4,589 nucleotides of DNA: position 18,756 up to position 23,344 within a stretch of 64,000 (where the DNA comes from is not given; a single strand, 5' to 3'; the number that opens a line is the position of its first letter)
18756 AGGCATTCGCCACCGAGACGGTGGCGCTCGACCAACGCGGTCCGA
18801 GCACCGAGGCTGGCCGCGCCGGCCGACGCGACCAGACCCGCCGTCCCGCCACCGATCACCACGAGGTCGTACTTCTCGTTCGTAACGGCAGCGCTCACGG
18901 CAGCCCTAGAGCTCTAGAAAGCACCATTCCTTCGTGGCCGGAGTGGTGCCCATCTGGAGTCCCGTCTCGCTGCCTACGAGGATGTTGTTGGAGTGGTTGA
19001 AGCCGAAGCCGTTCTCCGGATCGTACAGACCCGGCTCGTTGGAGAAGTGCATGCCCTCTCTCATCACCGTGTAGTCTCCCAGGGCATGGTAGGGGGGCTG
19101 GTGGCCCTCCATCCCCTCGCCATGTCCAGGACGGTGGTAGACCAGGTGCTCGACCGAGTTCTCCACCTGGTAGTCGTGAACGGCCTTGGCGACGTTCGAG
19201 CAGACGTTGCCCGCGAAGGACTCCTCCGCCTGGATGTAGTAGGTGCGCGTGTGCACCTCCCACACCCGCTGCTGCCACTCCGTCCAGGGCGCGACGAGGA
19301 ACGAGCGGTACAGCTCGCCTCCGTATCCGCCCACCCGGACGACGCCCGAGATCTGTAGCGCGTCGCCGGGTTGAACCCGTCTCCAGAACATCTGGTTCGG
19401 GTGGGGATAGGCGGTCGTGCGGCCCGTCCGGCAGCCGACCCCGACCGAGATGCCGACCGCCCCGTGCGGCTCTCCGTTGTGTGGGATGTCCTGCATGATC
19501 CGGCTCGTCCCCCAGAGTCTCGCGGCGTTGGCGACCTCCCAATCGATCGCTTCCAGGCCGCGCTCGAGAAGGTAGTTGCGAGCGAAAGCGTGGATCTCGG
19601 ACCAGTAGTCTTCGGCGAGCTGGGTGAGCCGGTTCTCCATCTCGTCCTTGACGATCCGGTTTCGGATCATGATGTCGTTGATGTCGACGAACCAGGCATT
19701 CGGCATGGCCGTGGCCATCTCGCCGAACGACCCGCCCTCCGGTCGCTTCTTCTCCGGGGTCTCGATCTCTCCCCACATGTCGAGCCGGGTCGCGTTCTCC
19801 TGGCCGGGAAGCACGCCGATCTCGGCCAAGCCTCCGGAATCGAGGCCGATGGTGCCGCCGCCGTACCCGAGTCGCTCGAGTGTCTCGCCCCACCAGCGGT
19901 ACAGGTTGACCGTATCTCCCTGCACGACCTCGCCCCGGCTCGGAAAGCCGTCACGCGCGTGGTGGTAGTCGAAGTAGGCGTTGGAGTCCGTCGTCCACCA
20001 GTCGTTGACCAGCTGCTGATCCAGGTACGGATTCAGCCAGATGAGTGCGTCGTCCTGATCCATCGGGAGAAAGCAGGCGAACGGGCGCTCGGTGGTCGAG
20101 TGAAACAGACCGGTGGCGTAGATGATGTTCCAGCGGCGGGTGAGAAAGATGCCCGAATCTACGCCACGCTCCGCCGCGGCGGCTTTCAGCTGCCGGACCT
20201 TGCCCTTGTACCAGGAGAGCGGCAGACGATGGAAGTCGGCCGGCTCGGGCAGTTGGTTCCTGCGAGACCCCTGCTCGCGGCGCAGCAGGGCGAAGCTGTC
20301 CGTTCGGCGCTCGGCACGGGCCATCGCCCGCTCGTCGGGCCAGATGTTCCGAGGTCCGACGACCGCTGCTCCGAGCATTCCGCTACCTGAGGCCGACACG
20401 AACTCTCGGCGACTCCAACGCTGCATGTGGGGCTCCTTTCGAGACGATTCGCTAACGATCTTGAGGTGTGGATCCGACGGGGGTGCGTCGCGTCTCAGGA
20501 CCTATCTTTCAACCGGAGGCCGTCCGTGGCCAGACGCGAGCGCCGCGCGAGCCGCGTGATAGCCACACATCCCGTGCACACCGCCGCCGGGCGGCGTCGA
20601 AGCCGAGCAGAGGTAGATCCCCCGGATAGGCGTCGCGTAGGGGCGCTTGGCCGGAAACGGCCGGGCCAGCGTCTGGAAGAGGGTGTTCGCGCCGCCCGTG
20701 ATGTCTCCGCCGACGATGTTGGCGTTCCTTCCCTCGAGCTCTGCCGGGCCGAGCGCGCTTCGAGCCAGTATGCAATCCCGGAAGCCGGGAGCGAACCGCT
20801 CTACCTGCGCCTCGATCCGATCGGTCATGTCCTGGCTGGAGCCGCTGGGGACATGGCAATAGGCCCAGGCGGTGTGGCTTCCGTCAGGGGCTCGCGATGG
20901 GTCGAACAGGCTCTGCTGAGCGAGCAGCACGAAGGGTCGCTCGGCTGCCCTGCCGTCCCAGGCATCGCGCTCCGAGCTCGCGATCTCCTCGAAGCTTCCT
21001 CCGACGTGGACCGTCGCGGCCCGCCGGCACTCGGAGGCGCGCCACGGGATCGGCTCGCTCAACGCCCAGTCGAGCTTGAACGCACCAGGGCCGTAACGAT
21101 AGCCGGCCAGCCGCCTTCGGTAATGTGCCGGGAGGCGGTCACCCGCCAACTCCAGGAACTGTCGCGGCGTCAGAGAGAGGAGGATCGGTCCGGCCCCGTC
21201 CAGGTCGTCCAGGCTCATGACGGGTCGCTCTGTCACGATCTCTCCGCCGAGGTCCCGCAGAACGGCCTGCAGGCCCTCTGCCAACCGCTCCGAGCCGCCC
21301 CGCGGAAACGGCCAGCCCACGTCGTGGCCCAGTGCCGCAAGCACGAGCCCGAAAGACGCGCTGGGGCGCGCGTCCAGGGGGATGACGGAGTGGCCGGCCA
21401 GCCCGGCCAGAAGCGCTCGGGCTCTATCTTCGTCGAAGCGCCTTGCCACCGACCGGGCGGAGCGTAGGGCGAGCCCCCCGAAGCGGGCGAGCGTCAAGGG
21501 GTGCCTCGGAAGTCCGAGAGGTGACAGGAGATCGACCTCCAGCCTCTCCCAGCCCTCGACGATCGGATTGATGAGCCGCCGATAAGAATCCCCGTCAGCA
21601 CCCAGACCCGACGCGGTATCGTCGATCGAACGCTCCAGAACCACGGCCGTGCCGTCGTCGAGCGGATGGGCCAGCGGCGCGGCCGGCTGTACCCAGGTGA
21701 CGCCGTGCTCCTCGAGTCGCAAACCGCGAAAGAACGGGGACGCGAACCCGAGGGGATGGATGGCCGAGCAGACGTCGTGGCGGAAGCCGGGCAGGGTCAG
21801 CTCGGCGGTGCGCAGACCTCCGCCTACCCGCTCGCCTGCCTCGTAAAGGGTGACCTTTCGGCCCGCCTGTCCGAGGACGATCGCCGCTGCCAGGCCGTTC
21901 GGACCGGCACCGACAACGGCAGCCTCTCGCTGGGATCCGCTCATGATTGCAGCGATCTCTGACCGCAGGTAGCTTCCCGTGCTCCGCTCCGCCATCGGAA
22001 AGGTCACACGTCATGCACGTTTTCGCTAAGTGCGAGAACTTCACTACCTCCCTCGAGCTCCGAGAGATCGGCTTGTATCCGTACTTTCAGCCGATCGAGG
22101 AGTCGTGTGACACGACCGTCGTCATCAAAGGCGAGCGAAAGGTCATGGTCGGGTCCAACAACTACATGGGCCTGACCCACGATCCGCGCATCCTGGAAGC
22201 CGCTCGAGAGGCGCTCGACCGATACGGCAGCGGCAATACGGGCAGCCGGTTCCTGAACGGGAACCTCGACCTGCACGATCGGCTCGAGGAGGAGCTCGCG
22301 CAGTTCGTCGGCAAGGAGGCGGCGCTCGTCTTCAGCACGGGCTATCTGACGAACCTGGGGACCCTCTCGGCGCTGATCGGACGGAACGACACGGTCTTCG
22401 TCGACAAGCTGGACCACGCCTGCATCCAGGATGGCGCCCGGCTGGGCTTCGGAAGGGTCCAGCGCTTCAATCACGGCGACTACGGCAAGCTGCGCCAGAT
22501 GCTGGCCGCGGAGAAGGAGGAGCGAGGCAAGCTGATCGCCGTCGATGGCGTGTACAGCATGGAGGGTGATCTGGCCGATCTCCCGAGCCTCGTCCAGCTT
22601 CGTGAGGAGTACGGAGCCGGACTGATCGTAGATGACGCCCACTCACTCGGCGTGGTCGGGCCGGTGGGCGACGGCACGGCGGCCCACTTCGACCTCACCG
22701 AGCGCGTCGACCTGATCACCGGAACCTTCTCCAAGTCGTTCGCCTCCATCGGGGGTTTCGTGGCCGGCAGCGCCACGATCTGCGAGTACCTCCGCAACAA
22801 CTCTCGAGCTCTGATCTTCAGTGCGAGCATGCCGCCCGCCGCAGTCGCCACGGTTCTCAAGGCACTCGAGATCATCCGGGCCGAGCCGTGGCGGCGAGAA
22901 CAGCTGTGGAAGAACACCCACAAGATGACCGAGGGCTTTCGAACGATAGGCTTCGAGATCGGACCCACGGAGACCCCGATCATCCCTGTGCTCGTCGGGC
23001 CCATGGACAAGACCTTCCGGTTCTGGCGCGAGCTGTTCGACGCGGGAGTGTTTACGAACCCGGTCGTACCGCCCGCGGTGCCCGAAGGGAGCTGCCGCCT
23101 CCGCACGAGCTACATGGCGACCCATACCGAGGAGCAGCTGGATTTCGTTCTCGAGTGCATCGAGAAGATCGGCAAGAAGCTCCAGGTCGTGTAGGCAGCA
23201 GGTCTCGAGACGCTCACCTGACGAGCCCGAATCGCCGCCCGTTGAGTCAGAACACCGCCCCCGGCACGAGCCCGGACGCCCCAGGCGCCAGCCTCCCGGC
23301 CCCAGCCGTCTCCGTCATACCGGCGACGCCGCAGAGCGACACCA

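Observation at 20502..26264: Compact candidate ceramide/sphingolipid biosynthesis cluster: SPT-like AOS, large GNAT, SDR reductase and PAP2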

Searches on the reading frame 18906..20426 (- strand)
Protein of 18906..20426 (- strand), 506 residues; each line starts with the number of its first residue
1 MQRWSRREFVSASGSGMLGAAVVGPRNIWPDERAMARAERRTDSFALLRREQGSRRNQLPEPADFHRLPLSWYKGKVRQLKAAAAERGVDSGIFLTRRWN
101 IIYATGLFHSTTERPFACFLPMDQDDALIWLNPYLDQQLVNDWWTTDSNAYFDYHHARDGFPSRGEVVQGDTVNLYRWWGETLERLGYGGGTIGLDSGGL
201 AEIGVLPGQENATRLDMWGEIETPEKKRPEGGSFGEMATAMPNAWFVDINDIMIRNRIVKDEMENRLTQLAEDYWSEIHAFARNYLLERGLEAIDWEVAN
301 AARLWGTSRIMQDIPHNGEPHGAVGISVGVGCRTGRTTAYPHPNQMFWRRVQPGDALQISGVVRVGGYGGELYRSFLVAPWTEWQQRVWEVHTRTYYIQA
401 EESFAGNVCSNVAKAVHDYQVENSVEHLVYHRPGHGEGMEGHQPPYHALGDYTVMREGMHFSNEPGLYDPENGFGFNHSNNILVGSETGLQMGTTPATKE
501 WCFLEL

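Call 3: search_protein_families(library=pfam, proteins=[window:18906-20426:-], max_evalue=0.01)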
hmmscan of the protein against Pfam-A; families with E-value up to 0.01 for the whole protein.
window:18906-20426:- (506 aa): 1 family
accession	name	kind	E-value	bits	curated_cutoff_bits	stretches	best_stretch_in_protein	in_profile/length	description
PF00557.29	Peptidase_M24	-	1.1e-19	71.5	23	1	319-484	40-206/208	Metallopeptidase family M24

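Call 4: search_protein_families(library=ncbifam, proteins=[window:18906-20426:-], max_evalue=0.01)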
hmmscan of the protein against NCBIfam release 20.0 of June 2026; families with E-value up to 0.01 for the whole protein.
window:18906-20426:- (506 aa): 3 families
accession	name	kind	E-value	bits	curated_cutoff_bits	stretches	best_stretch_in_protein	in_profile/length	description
NF040821.1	dipep_PepQ_Arch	equivalog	1e-07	31.3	630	1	335-484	183-330/346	Xaa-Pro dipeptidase PepQ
TIGR00500.1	met_pdase_I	equivalog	2.5e-07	30.4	171.35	1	352-466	85-202/247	type I methionyl aminopeptidase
NF007310.0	PRK09795.1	equivalog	1.9e-06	27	393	1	363-486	215-342/361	aminopeptidase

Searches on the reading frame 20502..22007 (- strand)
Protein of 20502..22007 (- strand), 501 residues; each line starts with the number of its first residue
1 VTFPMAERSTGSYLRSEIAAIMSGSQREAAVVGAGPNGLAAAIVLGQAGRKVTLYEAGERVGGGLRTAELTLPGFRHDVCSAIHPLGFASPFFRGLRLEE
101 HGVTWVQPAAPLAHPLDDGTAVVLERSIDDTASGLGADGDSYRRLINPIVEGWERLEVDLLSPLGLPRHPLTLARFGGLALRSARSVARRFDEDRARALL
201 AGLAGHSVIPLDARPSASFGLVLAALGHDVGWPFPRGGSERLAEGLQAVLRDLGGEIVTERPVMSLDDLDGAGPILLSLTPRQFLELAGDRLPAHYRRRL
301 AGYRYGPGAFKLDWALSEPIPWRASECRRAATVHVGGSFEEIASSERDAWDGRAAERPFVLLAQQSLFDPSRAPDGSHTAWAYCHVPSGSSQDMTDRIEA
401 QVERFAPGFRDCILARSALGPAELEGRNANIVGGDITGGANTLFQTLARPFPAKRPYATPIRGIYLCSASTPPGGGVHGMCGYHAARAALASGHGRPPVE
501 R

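Call 3: search_protein_families(library=pfam, proteins=[window:20502-22007:-], max_evalue=0.01)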
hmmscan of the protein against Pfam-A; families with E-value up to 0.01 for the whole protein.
window:20502-22007:- (501 aa): 9 families
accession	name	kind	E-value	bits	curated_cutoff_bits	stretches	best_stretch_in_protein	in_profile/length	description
PF13450.12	NAD_binding_8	-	7.7e-11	42.6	21.9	1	31-84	1-52/68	NAD(P)-binding Rossmann-like domain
PF01593.30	Amino_oxidase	-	1e-09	38.7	19.8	1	38-479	3-430/443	Flavin containing amine oxidoreductase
PF01266.30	DAO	-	2.7e-07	30.9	27.9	1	29-271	2-180/353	FAD dependent oxidoreductase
PF12831.13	FAD_oxidored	-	5.9e-06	26.3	27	1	30-73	3-45/416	FAD dependent oxidoreductase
PF03486.20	HI0933_like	-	4.9e-05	23.3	50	1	28-65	2-39/244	HI0933-like protein Rossmann domain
PF07992.20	Pyr_redox_2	-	0.00014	21.9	26.1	1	30-64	4-39/291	Pyridine nucleotide-disulphide oxidoreductase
PF01946.23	Thi4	-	0.0014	18.3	26.2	1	27-65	18-57/235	Thi4 family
PF00890.30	FAD_binding_2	-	0.0019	17.9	20.4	1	29-68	2-41/414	FAD binding domain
PF01494.25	FAD_binding_3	-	0.0024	17.6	22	1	28-56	3-31/349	FAD binding domain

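Call 4: search_protein_families(library=ncbifam, proteins=[window:20502-22007:-], max_evalue=0.01)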
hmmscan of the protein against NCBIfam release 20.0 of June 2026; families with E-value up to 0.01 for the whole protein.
window:20502-22007:- (501 aa): 50 families (the best 25 are shown)
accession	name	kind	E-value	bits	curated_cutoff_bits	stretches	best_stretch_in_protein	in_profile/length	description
NF045689.1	BCarotKetCrtO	equivalog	8.1e-37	127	1000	3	308-492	333-538/563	beta-carotene ketolase CrtO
TIGR02734.1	crtI_fam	subfamily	3.2e-20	72.3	238.1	3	29-79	1-49/504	phytoene desaturase family protein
TIGR02733.1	desat_CrtD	equivalog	8.4e-10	37.9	549.7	2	28-79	3-52/492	C-3',4' desaturase CrtD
NF005560.0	PRK07233.1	equivalog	9e-10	38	252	1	29-69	3-43/435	hypothetical protein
NF058655.1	CrtID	equivalog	1.3e-09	37.5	640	1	30-80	2-50/478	bifunctional phytoene desaturase/3,4-desaturase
NF005547.0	PRK07208.1-3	equivalog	1.1e-08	34.3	380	1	25-68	3-46/465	hypothetical protein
TIGR01317.1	GOGAT_sm_gam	subfamily_domain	2.9e-08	33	447.7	1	19-66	138-183/485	glutamate synthase small subunit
TIGR03997.1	mycofact_OYE_2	equivalog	7.6e-08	31.2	793.15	1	22-69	375-422/645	mycofactocin system FadH/OYE family oxidoreductase 2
NF009410.0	PRK12771.1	subfamily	8.9e-08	31.2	516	1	23-66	135-178/566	NAD(P)-binding protein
NF009454.0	PRK12814.1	equivalog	2.1e-07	29.7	916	1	20-76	187-240/657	putative NADPH-dependent glutamate synthase small subunit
TIGR03467.1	HpnE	equivalog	2.2e-07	30.6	283.05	1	30-67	2-39/430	hydroxysqualene dehydroxylase HpnE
NF045637.1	carotdesatCrtDProt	equivalog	3.2e-07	29.3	580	1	30-69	2-41/485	1-hydroxycarotenoid 3,4-desaturase CrtD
TIGR03315.1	Se_ygfK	equivalog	6e-07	27.3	835.3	1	19-76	530-584/1012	putative selenate reductase subunit YgfK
NF005548.0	PRK07208.1-4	equivalog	1.3e-06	27.3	389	1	27-79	4-54/488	hypothetical protein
NF005545.0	PRK07208.1-1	equivalog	1.5e-06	26.9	451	1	26-79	7-59/504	hypothetical protein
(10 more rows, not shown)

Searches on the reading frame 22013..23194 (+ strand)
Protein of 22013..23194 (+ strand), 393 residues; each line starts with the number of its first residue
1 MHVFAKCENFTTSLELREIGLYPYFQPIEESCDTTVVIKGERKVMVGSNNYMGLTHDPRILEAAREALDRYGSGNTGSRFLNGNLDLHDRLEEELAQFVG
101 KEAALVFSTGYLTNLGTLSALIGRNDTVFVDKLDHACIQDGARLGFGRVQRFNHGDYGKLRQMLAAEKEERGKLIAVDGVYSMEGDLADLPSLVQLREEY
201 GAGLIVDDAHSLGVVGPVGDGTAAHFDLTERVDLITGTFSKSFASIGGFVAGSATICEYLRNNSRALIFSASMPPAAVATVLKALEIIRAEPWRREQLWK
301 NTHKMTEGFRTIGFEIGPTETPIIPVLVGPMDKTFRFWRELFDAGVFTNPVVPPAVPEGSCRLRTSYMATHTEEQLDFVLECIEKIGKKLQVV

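Call 3: search_protein_families(library=pfam, proteins=[window:22013-23194:+], max_evalue=0.01)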
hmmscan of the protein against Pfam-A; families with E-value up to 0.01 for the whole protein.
window:22013-23194:+ (393 aa): 3 families
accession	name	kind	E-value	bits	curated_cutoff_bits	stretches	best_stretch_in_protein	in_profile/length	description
PF00155.27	Aminotran_1_2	-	9.4e-56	190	19.7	1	43-381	3-359/361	Aminotransferase class I and II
PF01212.27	Beta_elim_lyase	-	0.00012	21.9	27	1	90-259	36-218/288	Beta-eliminating lyase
PF01041.23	DegT_DnrJ_EryC1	-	0.0052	16.5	19.8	0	88-214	26-152/360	DegT/DnrJ/EryC1/StrS aminotransferase family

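Call 4: search_protein_families(library=ncbifam, proteins=[window:22013-23194:+], max_evalue=0.01)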
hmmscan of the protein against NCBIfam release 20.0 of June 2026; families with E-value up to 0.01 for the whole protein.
window:22013-23194:+ (393 aa): 16 families
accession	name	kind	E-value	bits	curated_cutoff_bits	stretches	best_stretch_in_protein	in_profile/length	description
NF047600.1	SerpalmtaseCFB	equivalog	4.6e-158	526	640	1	5-392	7-394/395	serine palmitoyltransferase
NF047599.1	SerpalmtaseBetaP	equivalog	1.8e-119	399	500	1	4-390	4-393/394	serine palmitoyltransferase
TIGR00858.1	bioF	equivalog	6e-118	393.7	426.45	1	28-383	8-364/365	8-amino-7-oxononanoate synthase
TIGR01825.1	gly_Cac_T_rel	subfamily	1.3e-113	379.5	535.4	1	15-393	7-385/385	BioF/Kbl family PLP-dependent acyltransferase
NF005394.0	PRK06939.1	equivalog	1.8e-109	366.1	460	1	15-393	15-397/397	glycine C-acetyltransferase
NF047603.1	SerpalmtaseAlphaP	equivalog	2.7e-94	316.1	670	1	32-392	36-398/399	serine palmitoyltransferase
TIGR01822.1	2am3keto_CoA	equivalog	1.7e-88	297.2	493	1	17-393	13-393/393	glycine C-acetyltransferase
TIGR01821.1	5aminolev_synth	equivalog_domain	1e-76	258.4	338.55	1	41-391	44-398/402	5-aminolevulinate synthase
NF005526.0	PRK07179.1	equivalog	5.1e-66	222.9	428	1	41-390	54-399/407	alpha-hydroxyketone-type quorum-sensing autoinducer synthase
NF005697.0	PRK07505.1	subfamily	1e-41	143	342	1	39-389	46-401/405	hypothetical protein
NF004608.1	PRK05937.1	equivalog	8.1e-32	110.4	399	1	74-298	42-268/366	8-amino-7-oxononanoate synthase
NF000586.1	PRK00011.1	subfamily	7.2e-06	25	335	1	45-316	21-297/404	serine hydroxymethyltransferase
NF041359.1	GntG_guanitoxin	subfamily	1.5e-05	24.3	230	1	89-265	41-229/343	GntG family PLP-dependent aldolase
TIGR03588.1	PseC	equivalog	5.5e-05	22.2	423.5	1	89-215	33-163/380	UDP-4-amino-4,6-dideoxy-N-acetyl-beta-L-altrosamine transaminase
TIGR02539.1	SepCysS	equivalog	0.00042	19.4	365.25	1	62-215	22-190/370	O-phospho-L-seryl-tRNA:Cys-tRNA synthase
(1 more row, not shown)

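Call 6: search_solved_structures(query=window:22013-23194:+, max_evalue=1e-20)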
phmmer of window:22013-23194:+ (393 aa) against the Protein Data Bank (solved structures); distinct sequences matched with E-value up to 1e-20: 50.
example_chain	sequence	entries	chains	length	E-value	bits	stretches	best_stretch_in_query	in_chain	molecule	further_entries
3a2b_A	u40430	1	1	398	9.7e-128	429.7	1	6-392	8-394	Serine palmitoyltransferase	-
8guh_A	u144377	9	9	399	9.7e-128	429.7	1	6-392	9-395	Serine palmitoyltransferase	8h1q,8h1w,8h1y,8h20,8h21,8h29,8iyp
8s1y_A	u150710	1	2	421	1.5e-84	287.5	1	16-392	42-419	8-amino-7-oxononanoate synthase/2-amino-3-ketobutyrate coenzyme A ligase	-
7poa_A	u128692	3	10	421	4e-84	286.1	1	16-392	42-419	8-amino-7-oxononanoate synthase/2-amino-3-ketobutyrate coenzyme A ligase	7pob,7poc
2x8u_A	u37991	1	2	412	1.6e-83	284.2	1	33-390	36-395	SERINE PALMITOYLTRANSFERASE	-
2jgt_A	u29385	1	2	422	1.8e-82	280.7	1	31-392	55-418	SERINE PALMITOYLTRANSFERASE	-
2jg2_A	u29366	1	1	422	1.9e-82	280.6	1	31-392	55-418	SERINE PALMITOYLTRANSFERASE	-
2w8j_A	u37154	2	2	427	2e-82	280.6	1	31-392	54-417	SERINE PALMITOYLTRANSFERASE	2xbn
2w8t_A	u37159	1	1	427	2.7e-82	280.1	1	31-392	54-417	SERINE PALMITOYLTRANSFERASE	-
2w8v_A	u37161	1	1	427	3.7e-82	279.7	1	31-392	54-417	SERINE PALMITOYLTRANSFERASE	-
2w8u_A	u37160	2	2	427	3.8e-82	279.6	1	31-392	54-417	SERINE PALMITOYLTRANSFERASE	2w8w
4bmk_A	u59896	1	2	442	1.5e-81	277.6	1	31-392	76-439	SERINE PALMITOYLTRANSFERASE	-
3tqx_A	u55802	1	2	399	7.3e-75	255.7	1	16-391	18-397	2-amino-3-ketobutyrate coenzyme A ligase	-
1fc4_A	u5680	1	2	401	2.7e-73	250.5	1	19-393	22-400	2-AMINO-3-KETOBUTYRATE CONENZYME A LIGASE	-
7v58_A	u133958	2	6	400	4.1e-72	246.6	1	16-393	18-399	2-amino-3-ketobutyrate coenzyme A ligase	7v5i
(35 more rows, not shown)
